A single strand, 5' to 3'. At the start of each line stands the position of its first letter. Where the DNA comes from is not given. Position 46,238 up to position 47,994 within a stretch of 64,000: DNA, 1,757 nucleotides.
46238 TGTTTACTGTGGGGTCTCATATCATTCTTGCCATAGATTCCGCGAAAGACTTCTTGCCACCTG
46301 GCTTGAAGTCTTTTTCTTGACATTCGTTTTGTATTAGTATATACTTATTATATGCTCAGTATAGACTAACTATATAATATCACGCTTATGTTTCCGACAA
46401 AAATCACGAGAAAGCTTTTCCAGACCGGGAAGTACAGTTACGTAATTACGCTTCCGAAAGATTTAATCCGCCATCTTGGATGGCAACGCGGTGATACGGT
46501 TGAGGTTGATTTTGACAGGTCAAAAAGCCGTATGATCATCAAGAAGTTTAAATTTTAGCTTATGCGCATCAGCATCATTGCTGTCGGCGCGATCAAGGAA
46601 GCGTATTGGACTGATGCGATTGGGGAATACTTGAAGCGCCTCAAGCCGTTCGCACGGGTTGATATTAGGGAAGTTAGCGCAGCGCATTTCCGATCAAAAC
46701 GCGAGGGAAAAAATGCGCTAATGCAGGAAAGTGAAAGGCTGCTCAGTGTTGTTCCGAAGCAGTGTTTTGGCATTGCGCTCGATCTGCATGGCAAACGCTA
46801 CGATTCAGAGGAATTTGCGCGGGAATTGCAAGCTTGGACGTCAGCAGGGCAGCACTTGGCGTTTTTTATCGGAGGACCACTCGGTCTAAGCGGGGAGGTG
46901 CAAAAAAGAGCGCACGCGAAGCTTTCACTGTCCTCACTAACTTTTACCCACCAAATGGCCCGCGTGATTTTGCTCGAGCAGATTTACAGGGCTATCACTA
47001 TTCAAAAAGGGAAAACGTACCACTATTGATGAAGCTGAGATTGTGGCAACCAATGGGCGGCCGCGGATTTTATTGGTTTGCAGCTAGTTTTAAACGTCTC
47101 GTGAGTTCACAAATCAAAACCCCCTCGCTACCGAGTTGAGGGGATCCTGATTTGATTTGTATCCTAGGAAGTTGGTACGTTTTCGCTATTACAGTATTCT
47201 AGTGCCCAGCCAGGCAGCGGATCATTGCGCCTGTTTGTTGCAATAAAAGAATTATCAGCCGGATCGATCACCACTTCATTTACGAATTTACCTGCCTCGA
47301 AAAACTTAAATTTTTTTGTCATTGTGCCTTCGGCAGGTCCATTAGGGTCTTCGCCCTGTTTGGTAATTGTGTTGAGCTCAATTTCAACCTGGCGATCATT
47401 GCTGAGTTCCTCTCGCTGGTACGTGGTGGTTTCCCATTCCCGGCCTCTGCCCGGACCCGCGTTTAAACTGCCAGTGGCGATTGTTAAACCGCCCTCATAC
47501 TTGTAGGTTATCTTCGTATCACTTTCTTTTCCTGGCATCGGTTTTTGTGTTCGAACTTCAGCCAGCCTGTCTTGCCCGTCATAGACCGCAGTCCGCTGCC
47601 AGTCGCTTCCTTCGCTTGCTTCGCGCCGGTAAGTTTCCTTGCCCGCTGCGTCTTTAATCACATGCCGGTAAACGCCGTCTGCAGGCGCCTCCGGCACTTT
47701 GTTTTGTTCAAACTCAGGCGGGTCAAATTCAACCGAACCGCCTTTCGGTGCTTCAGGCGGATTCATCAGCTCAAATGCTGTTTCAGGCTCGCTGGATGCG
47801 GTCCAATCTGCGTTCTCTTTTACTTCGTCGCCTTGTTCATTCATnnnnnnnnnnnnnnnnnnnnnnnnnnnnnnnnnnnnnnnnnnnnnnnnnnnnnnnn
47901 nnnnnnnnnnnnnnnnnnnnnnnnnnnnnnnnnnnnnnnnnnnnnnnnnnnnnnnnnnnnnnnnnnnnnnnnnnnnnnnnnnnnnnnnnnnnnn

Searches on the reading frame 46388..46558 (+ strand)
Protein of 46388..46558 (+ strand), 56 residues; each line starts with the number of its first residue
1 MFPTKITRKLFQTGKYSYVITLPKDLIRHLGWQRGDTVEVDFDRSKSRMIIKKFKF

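Call 13: search_protein_families(library=pfam, proteins=[window:46388-46558:+], max_evalue=0.01)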
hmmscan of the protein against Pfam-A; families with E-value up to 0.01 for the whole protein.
window:46388-46558:+ (56 aa): 2 families
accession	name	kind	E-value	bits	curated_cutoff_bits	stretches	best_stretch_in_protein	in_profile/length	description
PF04014.23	MazE_antitoxin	-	2.6e-08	34.1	24.7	1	17-53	7-43/48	Antidote-toxin recognition MazE, bacterial antitoxin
PF08922.17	DUF1905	-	0.0036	17.8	24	1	6-40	45-79/81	Domain of unknown function (DUF1905)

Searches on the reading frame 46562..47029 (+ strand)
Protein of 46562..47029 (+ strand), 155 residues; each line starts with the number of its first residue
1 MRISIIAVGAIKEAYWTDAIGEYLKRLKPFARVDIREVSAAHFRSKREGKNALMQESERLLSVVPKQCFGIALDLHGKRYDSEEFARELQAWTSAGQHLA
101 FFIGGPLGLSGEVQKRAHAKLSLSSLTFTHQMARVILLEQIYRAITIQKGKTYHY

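Call 13: search_protein_families(library=pfam, proteins=[window:46562-47029:+], max_evalue=0.01)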
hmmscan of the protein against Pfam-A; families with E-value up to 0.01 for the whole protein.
window:46562-47029:+ (155 aa): 1 family
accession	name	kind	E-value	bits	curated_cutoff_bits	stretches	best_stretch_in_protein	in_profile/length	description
PF02590.22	SPOUT_MTase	-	9.1e-53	178.8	27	1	1-154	1-154/154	Predicted SPOUT methyltransferase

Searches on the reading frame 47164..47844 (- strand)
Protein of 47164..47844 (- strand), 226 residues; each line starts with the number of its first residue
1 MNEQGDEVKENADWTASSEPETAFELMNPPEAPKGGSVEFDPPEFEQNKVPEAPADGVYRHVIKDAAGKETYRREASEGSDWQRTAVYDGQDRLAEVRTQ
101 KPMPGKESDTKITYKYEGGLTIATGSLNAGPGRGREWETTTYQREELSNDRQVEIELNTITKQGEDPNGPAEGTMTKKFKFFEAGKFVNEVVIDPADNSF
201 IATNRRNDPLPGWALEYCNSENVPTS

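Call 13: search_protein_families(library=pfam, proteins=[window:47164-47844:-], max_evalue=0.01)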
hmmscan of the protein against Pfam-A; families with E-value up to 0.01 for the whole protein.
window:47164-47844:- (226 aa): 0 families

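Call 14: search_protein_families(library=ncbifam, proteins=[window:47164-47844:-], max_evalue=0.01)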
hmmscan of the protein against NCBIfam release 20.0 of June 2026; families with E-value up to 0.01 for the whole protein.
window:47164-47844:- (226 aa): 0 families

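Call 64: find_encoding_contigs(protein=window:47164-47844:-, flank=1500, max_places=10)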
Protein window:47164-47844:- (226 aa): 2 contigs read that carry it; 1 place shown.
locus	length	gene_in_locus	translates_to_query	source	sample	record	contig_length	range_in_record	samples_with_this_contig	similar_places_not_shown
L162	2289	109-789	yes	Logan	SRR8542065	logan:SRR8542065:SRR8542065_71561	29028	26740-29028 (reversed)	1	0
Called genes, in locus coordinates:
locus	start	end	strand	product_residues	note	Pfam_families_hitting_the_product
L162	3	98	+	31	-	?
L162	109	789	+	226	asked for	-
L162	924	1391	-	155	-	PF02590:SPOUT_MTase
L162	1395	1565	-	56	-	PF04014:MazE_antitoxin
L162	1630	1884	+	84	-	-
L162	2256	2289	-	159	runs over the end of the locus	PF00160:Pro_isomerase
